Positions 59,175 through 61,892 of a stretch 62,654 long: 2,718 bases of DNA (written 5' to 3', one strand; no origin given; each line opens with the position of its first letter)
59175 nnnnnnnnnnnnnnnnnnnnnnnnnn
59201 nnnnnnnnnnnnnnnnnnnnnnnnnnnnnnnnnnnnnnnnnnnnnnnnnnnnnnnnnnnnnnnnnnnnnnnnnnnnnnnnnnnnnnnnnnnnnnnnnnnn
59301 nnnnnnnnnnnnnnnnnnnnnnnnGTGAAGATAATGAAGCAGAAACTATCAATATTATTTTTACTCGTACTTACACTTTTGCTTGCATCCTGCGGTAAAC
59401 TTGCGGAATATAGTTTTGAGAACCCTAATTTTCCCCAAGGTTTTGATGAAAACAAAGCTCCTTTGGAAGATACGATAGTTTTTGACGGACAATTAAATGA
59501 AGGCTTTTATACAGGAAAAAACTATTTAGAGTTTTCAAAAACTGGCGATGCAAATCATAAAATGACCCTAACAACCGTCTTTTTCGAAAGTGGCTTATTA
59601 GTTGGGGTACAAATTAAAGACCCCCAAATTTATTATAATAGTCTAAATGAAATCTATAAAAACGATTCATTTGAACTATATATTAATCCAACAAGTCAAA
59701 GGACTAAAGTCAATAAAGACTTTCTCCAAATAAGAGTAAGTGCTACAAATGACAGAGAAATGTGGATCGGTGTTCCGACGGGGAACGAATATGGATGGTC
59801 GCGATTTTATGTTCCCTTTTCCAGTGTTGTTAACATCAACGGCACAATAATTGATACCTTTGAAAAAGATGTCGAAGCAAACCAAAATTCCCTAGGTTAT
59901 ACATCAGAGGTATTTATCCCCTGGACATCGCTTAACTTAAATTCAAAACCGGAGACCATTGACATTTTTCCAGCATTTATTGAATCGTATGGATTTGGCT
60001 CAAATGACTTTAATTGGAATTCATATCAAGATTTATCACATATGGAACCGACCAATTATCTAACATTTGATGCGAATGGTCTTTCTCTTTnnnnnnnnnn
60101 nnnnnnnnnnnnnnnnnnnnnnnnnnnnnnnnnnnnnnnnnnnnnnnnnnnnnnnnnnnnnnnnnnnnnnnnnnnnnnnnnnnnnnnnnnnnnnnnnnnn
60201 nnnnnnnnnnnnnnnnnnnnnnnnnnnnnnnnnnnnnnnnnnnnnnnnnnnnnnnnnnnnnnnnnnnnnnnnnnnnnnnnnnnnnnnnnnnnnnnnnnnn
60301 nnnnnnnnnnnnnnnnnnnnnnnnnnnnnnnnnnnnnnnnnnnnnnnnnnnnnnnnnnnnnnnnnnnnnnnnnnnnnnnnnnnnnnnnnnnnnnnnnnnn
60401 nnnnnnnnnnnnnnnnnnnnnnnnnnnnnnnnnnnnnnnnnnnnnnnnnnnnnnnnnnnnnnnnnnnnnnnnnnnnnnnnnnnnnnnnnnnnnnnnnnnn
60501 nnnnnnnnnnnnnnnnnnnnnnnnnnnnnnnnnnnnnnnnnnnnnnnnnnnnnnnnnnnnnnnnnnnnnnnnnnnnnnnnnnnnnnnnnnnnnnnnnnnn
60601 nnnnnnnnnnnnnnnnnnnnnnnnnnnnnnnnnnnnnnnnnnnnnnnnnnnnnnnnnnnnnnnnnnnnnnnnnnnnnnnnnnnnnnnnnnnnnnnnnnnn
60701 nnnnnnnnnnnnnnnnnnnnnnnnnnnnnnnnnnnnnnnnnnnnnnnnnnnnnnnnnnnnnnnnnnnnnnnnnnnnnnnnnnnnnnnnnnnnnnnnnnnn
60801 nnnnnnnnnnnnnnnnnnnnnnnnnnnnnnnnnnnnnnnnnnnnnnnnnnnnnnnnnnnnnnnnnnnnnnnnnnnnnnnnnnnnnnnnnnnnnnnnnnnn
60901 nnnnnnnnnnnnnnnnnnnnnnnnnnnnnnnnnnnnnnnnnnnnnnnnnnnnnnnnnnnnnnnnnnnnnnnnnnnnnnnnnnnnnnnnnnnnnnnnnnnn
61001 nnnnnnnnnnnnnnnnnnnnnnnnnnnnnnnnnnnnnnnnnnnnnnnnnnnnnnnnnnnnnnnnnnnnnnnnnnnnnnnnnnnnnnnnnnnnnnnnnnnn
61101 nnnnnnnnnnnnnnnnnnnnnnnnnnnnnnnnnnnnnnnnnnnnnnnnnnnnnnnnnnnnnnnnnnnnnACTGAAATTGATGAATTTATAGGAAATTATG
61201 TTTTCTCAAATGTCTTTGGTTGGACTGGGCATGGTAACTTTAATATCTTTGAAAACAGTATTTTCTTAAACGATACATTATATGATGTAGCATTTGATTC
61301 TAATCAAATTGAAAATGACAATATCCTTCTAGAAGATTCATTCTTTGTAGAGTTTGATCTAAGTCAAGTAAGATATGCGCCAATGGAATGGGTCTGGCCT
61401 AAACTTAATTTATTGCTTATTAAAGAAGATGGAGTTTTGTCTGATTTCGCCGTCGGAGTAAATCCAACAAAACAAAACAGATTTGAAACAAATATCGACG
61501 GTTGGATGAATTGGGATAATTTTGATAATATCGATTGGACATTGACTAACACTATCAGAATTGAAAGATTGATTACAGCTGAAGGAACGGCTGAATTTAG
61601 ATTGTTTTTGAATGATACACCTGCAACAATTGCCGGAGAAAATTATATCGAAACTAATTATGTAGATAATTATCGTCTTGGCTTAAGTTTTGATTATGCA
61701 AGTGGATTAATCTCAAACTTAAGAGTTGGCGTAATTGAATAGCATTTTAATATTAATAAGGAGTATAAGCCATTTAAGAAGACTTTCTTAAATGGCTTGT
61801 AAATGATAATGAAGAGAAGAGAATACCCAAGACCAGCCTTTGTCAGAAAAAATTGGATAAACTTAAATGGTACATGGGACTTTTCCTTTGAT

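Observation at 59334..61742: A recurrent beta-jelly-roll module with an N(N/G)(D/S)xYPKxG(I/L)(I/V) core appears five or six times in three proteins of the locus and could not be assigned to a family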

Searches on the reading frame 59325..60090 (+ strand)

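Call 14: search_protein_families(library=pfam, proteins=[window:59325-60090:+], max_evalue=10)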
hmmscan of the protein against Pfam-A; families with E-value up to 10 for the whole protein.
window:59325-60090:+ (255 aa): 3 families
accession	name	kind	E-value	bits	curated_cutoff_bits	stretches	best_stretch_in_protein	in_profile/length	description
PF06452.16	CBM9_1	-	3.1e-06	27.7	23.4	1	76-213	29-143/185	Carbohydrate family 9 binding domain-like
PF08139.17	LPAM_1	-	4.7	8.3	20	0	10-23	4-17/18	Prokaryotic membrane lipoprotein lipid attachment site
PF13627.12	LptM_cons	-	8.9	6.7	27.3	0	11-24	2-15/23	LPS-assembly lipoprotein LptM, conserved region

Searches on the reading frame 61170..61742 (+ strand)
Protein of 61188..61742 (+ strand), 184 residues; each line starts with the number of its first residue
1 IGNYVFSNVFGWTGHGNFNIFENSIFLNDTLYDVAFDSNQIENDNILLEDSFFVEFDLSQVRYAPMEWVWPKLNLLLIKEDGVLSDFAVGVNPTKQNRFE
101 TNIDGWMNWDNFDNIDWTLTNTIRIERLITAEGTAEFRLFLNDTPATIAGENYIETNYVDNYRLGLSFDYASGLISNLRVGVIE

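Call 14: search_protein_families(library=pfam, proteins=[window:61188-61742:+], max_evalue=10)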
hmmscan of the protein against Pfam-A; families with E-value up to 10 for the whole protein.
window:61188-61742:+ (184 aa): 0 families

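Call 57: predict_structure(alignment_id=A5)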
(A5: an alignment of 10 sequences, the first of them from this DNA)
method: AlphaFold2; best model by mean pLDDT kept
length: 190 residues; sequences in the alignment: 10
mean_pLDDT: 89.1   pTM: 0.86
mean pLDDT of the five models: 89.1, 88.2, 88.1, 88.0, 87.7
residues with pLDDT >= 90: 127; 70-90: 46; 50-70: 17; < 50: 0
segments of 3 or more residues with pLDDT < 50: none
pLDDT, mean of each block of 10 residues (from residue 1): 65 89 91 75 82 96 93 86 94 90 89 84 93 96 96 91 96 92 93
secondary structure, 60 per line:
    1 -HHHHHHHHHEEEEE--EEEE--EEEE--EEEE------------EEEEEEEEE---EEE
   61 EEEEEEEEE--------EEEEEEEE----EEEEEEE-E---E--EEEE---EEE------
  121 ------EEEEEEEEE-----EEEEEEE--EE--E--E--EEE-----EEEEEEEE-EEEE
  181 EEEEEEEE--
elements in order: H2-10 E11-15 E18-21 E24-27 E30-33 E46-54 E58-69 E78-85 E90-96 E105-108 E112-114 E127-135 E141-147 E160-162 E168-175 E177-188

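Call 59: fold_search(model_id=the predicted structure, library=pdb)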
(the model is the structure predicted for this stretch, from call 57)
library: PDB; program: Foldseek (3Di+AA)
matches with E <= 10: 1298; with E <= 0.001: 97
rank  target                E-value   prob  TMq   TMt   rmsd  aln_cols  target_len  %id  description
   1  2a6w_A                6.3e-06  1.00  0.63  0.57   5.8       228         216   12  Crystal structure of Emp46p carbohydrate recognition domain (CRD), metal-free form (released 2006-01-31)
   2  8jt4                  2.4e-05  1.00  0.48  0.37   6.4       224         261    8  Substrate -binding mode guided protein design of alginate lyase FlAlyA for altered end-product distribution (released 2024-06-26)
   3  2a6v_A                2.6e-05  1.00  0.62  0.55   6.1       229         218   11  Crystal structure of Emp46p carbohydrate recognition domain (CRD), potassium-bound form (released 2006-01-31)
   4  1avb_A                2.8e-05  1.00  0.49  0.43   7.6       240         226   11  ARCELIN-1 FROM PHASEOLUS VULGARIS L (released 1998-10-14)
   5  3fby_A                5.0e-05  1.00  0.53  0.22   6.3       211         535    8  The crystal structure of the signature domain of cartilage oligomeric matrix protein. (released 2009-06-23)
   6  7qpu_A                5.0e-05  1.00  0.50  0.28   8.1       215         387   11  Botulinum neurotoxin A5 cell binding domain in complex with GM1b oligosaccharide (released 2022-03-09)
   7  6kzk_A                5.0e-05  1.00  0.47  0.39   8.8       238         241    9  Structure of alginate lyase Aly36B mutant K143A/M171A in complex with alginate trisaccharide (released 2020-09-23)
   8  3hbk                  5.3e-05  1.00  0.53  0.45   7.0       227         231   11  Crystal structure of putative glycosyl hydrolase, was Domain of Unknown Function (DUF1080) (YP_001302580.1) from Parabac (released 2009-05-26)
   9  2a6x_A                5.6e-05  1.00  0.59  0.52   8.3       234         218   12  Crystal structure of Emp46p carbohydrate recognition domain (CRD), Y131F mutant (released 2006-01-31)
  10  5y33                  5.6e-05  1.00  0.48  0.37   6.3       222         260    8  Crystal structure of alginate lyase from Flavobacterium sp. UMI-01 reveals polymannuronate specificity (released 2018-07-04)
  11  8jsd                  5.6e-05  1.00  0.48  0.37   6.4       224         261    8  Alginate lyase mutant-D180G (released 2024-06-26)
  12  2a71_A                6.2e-05  1.00  0.60  0.54   4.7       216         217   10  Crystal structure of Emp47p carbohydrate recognition domain (CRD), orthorhombic crystal form (released 2006-01-31)
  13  1sbd_A                6.2e-05  1.00  0.51  0.43   7.8       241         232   11  SOYBEAN AGGLUTININ COMPLEXED WITH 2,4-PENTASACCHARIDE (released 1998-04-22)
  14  3pos_B                6.2e-05  1.00  0.47  0.37   7.7       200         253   10  Crystal structure of the globular domain of human calreticulin (released 2011-03-09)
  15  5lk5_I                6.2e-05  1.00  0.45  0.36   7.9       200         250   11  Crystal structure of the globular domain of human calreticulin mutant D71K (released 2016-08-31)
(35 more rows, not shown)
